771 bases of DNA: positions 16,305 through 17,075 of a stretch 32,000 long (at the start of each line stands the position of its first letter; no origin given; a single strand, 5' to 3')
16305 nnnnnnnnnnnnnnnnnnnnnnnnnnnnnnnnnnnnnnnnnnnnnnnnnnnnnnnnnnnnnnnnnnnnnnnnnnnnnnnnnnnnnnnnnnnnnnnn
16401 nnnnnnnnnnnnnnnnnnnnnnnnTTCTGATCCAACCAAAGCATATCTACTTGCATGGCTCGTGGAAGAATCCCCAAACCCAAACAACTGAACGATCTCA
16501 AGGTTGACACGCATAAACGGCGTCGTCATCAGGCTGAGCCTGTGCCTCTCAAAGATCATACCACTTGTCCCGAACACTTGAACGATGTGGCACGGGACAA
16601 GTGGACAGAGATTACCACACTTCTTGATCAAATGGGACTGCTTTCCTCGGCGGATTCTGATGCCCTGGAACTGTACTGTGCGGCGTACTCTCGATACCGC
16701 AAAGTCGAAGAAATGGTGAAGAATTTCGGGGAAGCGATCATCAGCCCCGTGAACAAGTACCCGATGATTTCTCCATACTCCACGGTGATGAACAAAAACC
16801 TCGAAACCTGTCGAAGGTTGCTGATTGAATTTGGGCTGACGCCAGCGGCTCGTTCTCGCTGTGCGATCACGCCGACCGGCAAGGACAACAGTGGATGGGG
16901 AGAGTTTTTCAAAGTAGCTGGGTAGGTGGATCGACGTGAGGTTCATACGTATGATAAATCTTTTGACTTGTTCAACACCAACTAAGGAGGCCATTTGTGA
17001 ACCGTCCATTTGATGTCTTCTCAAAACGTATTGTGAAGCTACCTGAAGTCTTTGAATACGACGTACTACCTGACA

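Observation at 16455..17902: Orphan small terminase followed by a HEPN/AbiJ-like gene where the large terminase would normally sit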

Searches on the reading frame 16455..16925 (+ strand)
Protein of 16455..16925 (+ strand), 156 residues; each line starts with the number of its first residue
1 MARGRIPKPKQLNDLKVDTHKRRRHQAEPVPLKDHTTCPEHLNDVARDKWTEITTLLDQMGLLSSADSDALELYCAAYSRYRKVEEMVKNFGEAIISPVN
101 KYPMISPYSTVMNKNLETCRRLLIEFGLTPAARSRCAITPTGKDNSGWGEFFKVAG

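Call 3: search_protein_families(library=pfam, proteins=[window:16455-16925:+], max_evalue=1)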
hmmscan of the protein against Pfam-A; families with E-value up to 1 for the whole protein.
window:16455-16925:+ (156 aa): 2 families
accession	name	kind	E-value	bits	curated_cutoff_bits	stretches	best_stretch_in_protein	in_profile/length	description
PF05119.17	Terminase_4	-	3.4e-23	82.3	24.7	1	46-140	1-95/98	Phage terminase, small subunit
PF04611.18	AalphaY_MDB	-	0.023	15.3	32.1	1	36-100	36-99/146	Mating type protein A alpha Y mating type dependent binding region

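Call 4: search_protein_families(library=ncbifam, proteins=[window:16455-16925:+], max_evalue=1)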
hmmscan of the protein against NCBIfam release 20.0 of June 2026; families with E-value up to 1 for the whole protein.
window:16455-16925:+ (156 aa): 3 families
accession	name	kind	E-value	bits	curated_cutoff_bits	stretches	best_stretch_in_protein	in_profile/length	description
TIGR01558.1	sm_term_P27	equivalog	1.1e-20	73.8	45.6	1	38-145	2-108/116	phage terminase small subunit P27 family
NF041271.1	Phos_CheZ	equivalog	0.016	14.7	350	1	29-118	68-149/242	protein phosphatase CheZ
NF009781.0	PRK13278.1-6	subfamily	0.041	12.7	603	1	88-126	304-342/356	formate--phosphoribosylaminoimidazolecarboxamide ligase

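Call 5: search_protein_families(library=padloc, proteins=[window:16455-16925:+], max_evalue=1)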
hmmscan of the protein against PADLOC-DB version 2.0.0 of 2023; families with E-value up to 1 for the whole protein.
window:16455-16925:+ (156 aa): 2 families
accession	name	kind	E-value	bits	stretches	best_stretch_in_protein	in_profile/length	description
PDLC04449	PDC-M14B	-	0.0069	14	1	47-98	78-128/267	-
PDLC00572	JetB3|JetB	-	0.045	11.3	1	67-103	26-61/238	Unknown function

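Call 6: search_protein_families(library=phrogs, proteins=[window:16455-16925:+], max_evalue=1)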
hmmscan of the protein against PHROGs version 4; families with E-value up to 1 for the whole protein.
window:16455-16925:+ (156 aa): 6 families
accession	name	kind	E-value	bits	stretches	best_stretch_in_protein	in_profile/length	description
phrog_83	-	head and packaging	3e-34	119.6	1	2-152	41-199/246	terminase small subunit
phrog_20620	-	head and packaging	1.5e-08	35.9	1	71-138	4-70/89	terminase small subunit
phrog_361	-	head and packaging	0.0031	18.7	1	54-140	15-106/129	terminase small subunit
phrog_18700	-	unknown function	0.025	15.6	1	51-111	70-127/176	-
phrog_9231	-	head and packaging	0.14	12.9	1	31-69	166-205/240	terminase small subunit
phrog_4861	-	DNA, RNA and nucleotide metabolism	0.38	10.9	1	69-138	207-277/358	DNA primase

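Call 24: search_dna_similar(query=window:16455-16925:+, collection=phages, mode=protein, max_evalue=0.001, max_rows=25)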
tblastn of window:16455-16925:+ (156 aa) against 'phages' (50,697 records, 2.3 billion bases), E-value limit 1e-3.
Records with a match: 399; places in all: 399; records where one place covers at least 80% of the query: 378.
Best place of each record, by identity: <60% 399.
By first word of the organism name: Mycobacterium 152; Streptococcus 105; Vibrio 27; Moraxella 23; Burkholderia 18; Klebsiella 12; Bacillus 8; Pseudomonas 6; phage 5; Clostridium 4; and 23 more.
By host as written in the record: Mycobacterium smegmatis mc2 155 108; Moraxella catarrhalis 23; Mycobacterium smegmatis mc#155 17; Mycobacterium smegmatis mc2155 17; - 14; Streptococcus suis 11; Vibrio anguillarum strain BA35 10; Burkholderia sp. 9; and 139 more.
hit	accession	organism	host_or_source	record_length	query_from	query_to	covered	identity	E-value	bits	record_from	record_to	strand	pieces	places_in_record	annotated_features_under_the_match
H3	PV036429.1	phage NatCom_19828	human feces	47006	3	146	92%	36.1%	7e-18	85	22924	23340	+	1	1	terminase small subunit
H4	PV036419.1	Christensenellales phage NatCom_6392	Christensenellales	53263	3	146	92%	35.9%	6e-17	82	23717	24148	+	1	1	terminase small subunit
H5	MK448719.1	Streptococcus phage Javan255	Streptococcus himalayensis HTS2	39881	2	137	87%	37.5%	5e-17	82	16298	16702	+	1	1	terminase small subunit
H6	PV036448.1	phage NatCom_34192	human feces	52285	3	156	99%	32.5%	9e-16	79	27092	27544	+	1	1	terminase small subunit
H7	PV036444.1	Clostridium phage NatCom_42228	Clostridium sp. 003024715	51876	3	135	85%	37.6%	2e-18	86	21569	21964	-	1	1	terminase small subunit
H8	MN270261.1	Streptococcus phage phi-SsuFJNP8_rum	Streptococcus suis FJNP8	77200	3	137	87%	37.0%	6e-18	85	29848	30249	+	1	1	terminase small subunit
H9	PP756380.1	Streptococcus phage phiGBSVK-A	Streptococcus agalactiae JN_AR_GBS18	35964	3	137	87%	37.0%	7e-17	82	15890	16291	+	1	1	terminase small subunit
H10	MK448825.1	Streptococcus phage Javan639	Streptococcus urinalis 2285-97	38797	3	137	87%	37.0%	7e-17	82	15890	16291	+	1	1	terminase small subunit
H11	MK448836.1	Streptococcus phage Javan95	Streptococcus canis FSL_Z3-227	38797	3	137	87%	37.0%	7e-17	82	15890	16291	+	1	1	terminase small subunit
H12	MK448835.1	Streptococcus phage Javan93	Streptococcus canis ERR438807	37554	3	137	87%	37.0%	7e-17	82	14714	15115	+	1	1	terminase small subunit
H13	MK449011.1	Streptococcus phage Javan92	Streptococcus canis ERR438806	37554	3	137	87%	37.0%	7e-17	82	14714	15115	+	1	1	terminase small subunit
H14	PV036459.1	phage IMGVR 517045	human feces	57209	2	142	90%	34.8%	1e-17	84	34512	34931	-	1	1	terminase small subunit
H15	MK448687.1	Streptococcus phage Javan159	Streptococcus dysgalactiae ERR111982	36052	3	135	85%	36.8%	2e-17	83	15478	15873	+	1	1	terminase small subunit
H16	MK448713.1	Streptococcus phage Javan239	Streptococcus gordonii 1116_SGOR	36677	3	135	85%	36.8%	2e-17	83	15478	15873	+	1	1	terminase small subunit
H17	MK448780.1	Streptococcus phage Javan499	Streptococcus pyogenes MGAS10394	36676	3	135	85%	36.8%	2e-17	83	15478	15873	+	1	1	terminase small subunit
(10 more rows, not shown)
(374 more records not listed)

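Call 28: find_homologous_proteins(query=window:16455-16925:+, max_evalue=1e-8)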
Query window:16455-16925:+ (156 aa): 40 proteins with E <= 1e-8 among 65 candidates.
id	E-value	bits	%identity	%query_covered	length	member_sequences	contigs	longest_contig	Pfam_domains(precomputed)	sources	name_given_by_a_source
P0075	1.8e-101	355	100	100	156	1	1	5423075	PF05119.18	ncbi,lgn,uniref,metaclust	ncbi:phage terminase small subunit P27 family [Planctopirus limnophila]|uniref:phage terminase small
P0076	5.1e-83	295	82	100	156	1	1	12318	PF05119.18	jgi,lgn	jgi:P27 family predicted phage terminase small subunit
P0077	2.0e-73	264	74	99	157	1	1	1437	PF05119.18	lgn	-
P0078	1.2e-72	261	72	100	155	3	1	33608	PF05119.18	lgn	-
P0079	2.2e-72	260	88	87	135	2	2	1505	PF05119.18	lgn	-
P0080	5.3e-72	259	72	100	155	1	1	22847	PF05119.18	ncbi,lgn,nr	ncbi:phage terminase small subunit P27 family [bacterium]|nr:phage terminase small subunit P27 famil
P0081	1.3e-67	245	67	100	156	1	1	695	PF05119.18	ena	-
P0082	1.3e-67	245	70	100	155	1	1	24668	PF05119.18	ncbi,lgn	-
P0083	7.7e-66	239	68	99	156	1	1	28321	PF05119.18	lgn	-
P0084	5.1e-65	236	68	100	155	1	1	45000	PF05119.18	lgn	-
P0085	3.3e-64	234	67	100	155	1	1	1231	PF05119.18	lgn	-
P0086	1.4e-58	215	62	99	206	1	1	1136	PF05119.18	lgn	-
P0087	1.8e-55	205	59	97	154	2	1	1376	PF05119.18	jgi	jgi:P27 family predicted phage terminase small subunit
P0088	2.1e-55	205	63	91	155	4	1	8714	PF05119.18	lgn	-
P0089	8.6e-50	187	56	97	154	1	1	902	PF05119.18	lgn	-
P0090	2.7e-49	185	60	92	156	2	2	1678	PF05119.18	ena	-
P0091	1.3e-48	183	55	99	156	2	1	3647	PF05119.18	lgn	-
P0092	1.4e-44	170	55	96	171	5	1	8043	PF05119.18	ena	-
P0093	1.8e-44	170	60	88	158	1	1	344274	PF05119.18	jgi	-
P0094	2.7e-44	169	53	97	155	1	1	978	PF05119.18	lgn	-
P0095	4.7e-44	168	50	100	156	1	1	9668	PF05119.18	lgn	-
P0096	2.6e-42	163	55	88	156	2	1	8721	PF05119.18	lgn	-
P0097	2.9e-42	162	54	97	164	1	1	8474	PF05119.18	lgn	-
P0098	6.3e-42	161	51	95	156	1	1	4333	PF05119.18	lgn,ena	-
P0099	1.9e-41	160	56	87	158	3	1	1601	PF05119.18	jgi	-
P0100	2.4e-37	146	52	88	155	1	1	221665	PF05119.18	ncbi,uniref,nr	ncbi:phage terminase small subunit P27 family [Blastopirellula marina]|uniref:Phage terminase small 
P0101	3.3e-36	143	51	97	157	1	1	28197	PF05119.18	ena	-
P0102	9.8e-34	135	50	93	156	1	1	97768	PF05119.18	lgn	-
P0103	1.4e-28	118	44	99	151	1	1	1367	PF05119.18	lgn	-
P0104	4.1e-27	113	60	58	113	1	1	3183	PF05119.18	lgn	-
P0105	1.2e-22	99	41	87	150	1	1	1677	PF05119.18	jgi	jgi:P27 family predicted phage terminase small subunit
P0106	5.0e-20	90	44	88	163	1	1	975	PF05119.18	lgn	-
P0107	7.3e-16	77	33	82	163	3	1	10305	PF05119.18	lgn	-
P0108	7.9e-14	70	33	92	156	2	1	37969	PF05119.18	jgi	jgi:P27 family predicted phage terminase small subunit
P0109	2.1e-13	69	39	62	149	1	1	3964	PF05119.18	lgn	-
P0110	2.6e-13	68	36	94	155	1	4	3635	PF05119.18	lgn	-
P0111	6.1e-13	67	34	96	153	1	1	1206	PF05119.18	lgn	-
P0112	8.4e-13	67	33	91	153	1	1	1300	PF05119.18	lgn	-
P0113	4.7e-11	61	32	97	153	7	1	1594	PF05119.18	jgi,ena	-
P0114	9.0e-11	60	43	60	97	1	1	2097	PF05119.18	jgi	-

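Call 29: find_encoding_contigs(protein=P0078, flank=7000, max_places=2)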
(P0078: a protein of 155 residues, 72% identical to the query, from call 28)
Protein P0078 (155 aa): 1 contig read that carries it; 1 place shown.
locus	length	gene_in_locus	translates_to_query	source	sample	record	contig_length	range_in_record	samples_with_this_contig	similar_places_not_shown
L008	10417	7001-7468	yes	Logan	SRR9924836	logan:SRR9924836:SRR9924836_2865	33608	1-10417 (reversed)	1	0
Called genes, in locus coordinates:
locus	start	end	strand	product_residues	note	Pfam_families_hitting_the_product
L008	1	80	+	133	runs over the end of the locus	-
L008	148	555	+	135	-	PF21849:DUF6908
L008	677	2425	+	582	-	PF00239:Resolvase, PF07508:Recombinase, PF13408:Zn_ribbon_recom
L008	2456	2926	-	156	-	PF03852:Vsr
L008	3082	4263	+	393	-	PF00145:DNA_methylase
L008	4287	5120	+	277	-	PF12183:NotI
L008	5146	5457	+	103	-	-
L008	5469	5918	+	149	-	PF28078:GvpU-like (weak)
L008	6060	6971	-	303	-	PF04326:SLFN_AlbA_2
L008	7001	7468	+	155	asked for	PF05119:Terminase_4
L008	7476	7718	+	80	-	-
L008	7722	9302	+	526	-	PF03354:TerL_ATPase, PF20441:TerL_nuclease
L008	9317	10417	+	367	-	?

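Call 30: find_encoding_contigs(protein=P0080, flank=7000, max_places=2)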
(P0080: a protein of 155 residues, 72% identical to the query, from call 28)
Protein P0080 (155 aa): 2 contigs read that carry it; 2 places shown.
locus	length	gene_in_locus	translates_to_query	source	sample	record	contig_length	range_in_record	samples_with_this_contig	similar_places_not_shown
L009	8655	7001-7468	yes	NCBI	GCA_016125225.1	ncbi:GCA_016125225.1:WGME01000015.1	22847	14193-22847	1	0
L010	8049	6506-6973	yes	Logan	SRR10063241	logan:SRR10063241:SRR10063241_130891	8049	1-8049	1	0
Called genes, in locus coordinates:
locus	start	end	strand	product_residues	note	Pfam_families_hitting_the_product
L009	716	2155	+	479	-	-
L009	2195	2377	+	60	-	PF01402:RHH_1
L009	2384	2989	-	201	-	-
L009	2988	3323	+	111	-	PF01844:HNH (weak)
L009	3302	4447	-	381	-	-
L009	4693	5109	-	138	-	-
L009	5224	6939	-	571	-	PF20703:nSTAND1 (faint), PF13191:AAA_16 (faint)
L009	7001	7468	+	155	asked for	PF05119:Terminase_4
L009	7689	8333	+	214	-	-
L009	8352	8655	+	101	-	?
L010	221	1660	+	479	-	-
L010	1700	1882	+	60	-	PF01402:RHH_1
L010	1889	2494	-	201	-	-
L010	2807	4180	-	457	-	-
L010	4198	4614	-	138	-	-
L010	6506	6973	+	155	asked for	PF05119:Terminase_4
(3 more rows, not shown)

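Call 31: find_encoding_contigs(protein=P0084, flank=7000, max_places=2)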
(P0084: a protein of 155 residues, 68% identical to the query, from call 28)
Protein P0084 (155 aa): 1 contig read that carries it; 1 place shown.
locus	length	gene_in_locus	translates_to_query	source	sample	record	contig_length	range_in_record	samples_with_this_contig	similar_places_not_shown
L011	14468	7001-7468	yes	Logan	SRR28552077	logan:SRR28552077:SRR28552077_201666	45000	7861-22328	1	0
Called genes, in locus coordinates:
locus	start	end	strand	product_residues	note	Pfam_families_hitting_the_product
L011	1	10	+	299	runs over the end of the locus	PF01555:N6_N4_Mtase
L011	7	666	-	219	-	PF02923:BamHI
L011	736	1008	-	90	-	-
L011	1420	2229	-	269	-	PF11907:DUF3427 (weak), PF01844:HNH (weak)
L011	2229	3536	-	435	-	-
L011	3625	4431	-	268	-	PF00069:Pkinase, PF07714:PK_Tyr_Ser-Thr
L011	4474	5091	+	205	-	-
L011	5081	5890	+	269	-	PF25680:Mom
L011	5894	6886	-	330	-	-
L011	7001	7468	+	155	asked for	PF05119:Terminase_4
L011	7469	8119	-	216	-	PF13643:DUF4145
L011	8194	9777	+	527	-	PF03354:TerL_ATPase, PF20441:TerL_nuclease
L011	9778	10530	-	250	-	-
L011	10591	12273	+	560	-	PF04860:Phage_portal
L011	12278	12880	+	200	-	PF04586:Peptidase_S78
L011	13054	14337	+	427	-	PF05065:Phage_capsid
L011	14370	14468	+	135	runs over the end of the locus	-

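Call 32: find_encoding_contigs(protein=P0083, flank=7000, max_places=2)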
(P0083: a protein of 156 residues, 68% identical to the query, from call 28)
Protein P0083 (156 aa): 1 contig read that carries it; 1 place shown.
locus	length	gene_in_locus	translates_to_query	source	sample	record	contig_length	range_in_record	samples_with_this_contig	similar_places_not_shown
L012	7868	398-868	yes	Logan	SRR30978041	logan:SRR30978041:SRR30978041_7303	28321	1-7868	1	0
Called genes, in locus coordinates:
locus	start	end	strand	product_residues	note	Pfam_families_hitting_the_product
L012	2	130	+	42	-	?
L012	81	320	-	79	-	-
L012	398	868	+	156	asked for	PF05119:Terminase_4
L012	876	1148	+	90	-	-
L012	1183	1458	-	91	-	PF13643:DUF4145 (weak)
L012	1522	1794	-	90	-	-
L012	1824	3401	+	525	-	PF03354:TerL_ATPase, PF20441:TerL_nuclease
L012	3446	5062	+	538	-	PF04860:Phage_portal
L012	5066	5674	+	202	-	PF04586:Peptidase_S78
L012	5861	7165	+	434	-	PF05065:Phage_capsid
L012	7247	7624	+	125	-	-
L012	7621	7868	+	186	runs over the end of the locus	PF05135:Phage_connect_1 (weak)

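Call 48: find_related_loci(query=A6, collection=viral_contigs, flank=6000)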
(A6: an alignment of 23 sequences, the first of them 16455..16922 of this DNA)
Query A6 (156 aa) in viral_contigs; peptide patterns used: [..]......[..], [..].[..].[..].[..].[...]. (x = any residue, [..] = any of these).
19 stretches matched a pattern; 7 encode a relative of the query (tblastn E <= 1e-3); 7 distinct loci.
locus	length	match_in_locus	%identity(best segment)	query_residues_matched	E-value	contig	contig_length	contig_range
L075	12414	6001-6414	60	1-138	4e-52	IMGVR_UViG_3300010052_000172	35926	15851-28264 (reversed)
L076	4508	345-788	55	1-146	4e-51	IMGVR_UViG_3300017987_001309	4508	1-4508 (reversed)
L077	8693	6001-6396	37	3-135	5e-28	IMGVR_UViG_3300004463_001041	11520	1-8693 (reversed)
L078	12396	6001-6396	35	3-135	2e-20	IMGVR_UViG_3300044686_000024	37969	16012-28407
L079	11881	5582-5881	34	37-135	2e-18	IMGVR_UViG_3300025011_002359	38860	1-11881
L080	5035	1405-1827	32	4-135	2e-18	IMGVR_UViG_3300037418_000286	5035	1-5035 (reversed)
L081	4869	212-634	32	4-135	3e-18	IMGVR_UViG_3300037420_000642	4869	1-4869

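Call 49: find_related_loci(query=A6, collection=metagenome_contigs, flank=6000)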
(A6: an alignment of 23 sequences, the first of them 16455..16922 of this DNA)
Query A6 (156 aa) in metagenome_contigs; peptide patterns used: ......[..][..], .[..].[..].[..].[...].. (x = any residue, [..] = any of these).
81 stretches matched a pattern; 6 encode a relative of the query (tblastn E <= 1e-3); 6 distinct loci.
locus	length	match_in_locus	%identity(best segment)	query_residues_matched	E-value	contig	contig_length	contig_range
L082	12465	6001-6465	70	1-156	6e-75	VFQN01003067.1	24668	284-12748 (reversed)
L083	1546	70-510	59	1-144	1e-57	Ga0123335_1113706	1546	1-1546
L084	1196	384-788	62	1-135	2e-57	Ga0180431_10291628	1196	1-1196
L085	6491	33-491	55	1-149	2e-51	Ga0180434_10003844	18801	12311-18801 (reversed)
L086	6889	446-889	55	1-146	2e-51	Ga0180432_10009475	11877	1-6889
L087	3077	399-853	51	1-152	2e-36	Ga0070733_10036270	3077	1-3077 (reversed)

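Call 61: search_protein_families(library=phrogs, proteins=[L009:7689-8330:+, L011:7469-8116:-, L008:7476-7715:+], max_evalue=0.01)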
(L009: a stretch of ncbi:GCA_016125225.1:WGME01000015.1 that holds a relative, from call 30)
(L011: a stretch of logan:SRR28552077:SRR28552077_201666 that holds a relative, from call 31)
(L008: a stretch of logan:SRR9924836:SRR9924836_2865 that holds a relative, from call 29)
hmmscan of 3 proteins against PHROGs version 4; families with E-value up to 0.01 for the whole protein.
L009:7689-8330:+ (214 aa): 0 families

L011:7469-8116:- (215 aa): 2 families
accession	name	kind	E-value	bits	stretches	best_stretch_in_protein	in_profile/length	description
phrog_1305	-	DNA, RNA and nucleotide metabolism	2.6e-23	83.6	1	10-212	18-221/226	DNA binding protein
phrog_22005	-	unknown function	1.1e-06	29.6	1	90-205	65-179/187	-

L008:7476-7715:+ (80 aa): 0 families

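Call 83: find_encoding_contigs(protein=P0100, flank=8000, max_places=2)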
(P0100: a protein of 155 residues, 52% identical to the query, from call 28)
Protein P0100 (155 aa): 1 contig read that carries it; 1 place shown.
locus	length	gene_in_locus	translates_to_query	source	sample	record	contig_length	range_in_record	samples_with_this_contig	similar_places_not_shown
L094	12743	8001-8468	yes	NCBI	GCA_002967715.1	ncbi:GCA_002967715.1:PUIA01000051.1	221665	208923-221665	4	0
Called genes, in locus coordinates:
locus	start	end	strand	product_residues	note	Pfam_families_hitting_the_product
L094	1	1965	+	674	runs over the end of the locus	PF09250:Prim-Pol, PF13481:AAA_25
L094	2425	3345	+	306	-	PF14200:RicinB_lectin_2 (faint)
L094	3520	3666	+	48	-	-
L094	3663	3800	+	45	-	-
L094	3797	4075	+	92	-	-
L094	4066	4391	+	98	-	-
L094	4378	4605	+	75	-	-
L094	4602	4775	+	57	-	PF09926:DUF2158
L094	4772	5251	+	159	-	-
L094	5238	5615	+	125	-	-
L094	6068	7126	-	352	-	PF04326:SLFN_AlbA_2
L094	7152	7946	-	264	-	PF18742:DpnII-MboI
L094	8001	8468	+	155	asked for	PF05119:Terminase_4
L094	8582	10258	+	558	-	PF03354:TerL_ATPase, PF05876:GpA_ATPase (weak), PF20441:TerL_nuclease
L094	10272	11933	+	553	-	PF04860:Phage_portal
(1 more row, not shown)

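Call 84: find_encoding_contigs(protein=P0093, flank=8000, max_places=2)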
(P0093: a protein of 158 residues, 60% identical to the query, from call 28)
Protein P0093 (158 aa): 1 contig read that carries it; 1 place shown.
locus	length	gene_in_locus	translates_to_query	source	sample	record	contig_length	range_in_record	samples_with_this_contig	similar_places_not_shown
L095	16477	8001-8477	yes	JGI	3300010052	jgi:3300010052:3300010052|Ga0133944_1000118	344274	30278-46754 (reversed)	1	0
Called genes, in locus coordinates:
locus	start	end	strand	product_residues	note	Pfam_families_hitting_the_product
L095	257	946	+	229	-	-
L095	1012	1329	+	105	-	-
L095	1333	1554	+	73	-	-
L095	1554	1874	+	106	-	PF24608:PDDEXK_15 (faint)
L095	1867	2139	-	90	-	-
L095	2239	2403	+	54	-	-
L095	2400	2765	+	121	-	-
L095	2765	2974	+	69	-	-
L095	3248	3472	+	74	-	-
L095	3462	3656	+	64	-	-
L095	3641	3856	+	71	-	-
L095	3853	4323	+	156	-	-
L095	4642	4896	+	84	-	-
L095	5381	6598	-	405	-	PF18870:HEPN_RES_NTD1, PF08808:RES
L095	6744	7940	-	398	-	PF02457:DAC (faint)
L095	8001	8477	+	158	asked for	PF05119:Terminase_4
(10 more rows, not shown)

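Call 86: search_protein_families(library=padloc, proteins=[L011:5894-6886:-, L009:5224-6939:-, L011:7469-8119:-, L009:7689-8333:+], max_evalue=0.01)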
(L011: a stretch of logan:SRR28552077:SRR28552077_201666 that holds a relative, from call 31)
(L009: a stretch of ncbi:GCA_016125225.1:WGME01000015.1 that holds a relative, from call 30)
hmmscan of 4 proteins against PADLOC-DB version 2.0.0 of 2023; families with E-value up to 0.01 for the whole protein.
L011:5894-6886:- (330 aa): 0 families

L009:5224-6939:- (571 aa): 4 families
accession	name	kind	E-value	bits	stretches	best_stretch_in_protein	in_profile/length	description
PDLC04561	PDC-M28C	-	4e-05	20.6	1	249-360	150-256/480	-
PDLC04140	mad8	-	0.0001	19.9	1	47-285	28-207/314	mads_8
PDLC00303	PtuA1|PtuA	-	0.0017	15.5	1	40-90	5-57/386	AAA ATPase domain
PDLC04135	mad3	-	0.0033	15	0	48-68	24-44/374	mads_3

L011:7469-8119:- (216 aa): 3 families
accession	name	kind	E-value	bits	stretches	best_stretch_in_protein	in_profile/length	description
PDLC04109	PD-T7-4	-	5.6e-09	33.8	1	45-188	37-170/211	-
PDLC01834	CARF2--CARF_HEPN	-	0.002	15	1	143-205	341-398/404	-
PDLC01956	CARF9--CARF_HEPN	-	0.0044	14.2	1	130-204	378-449/459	-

L009:7689-8333:+ (214 aa): 0 families
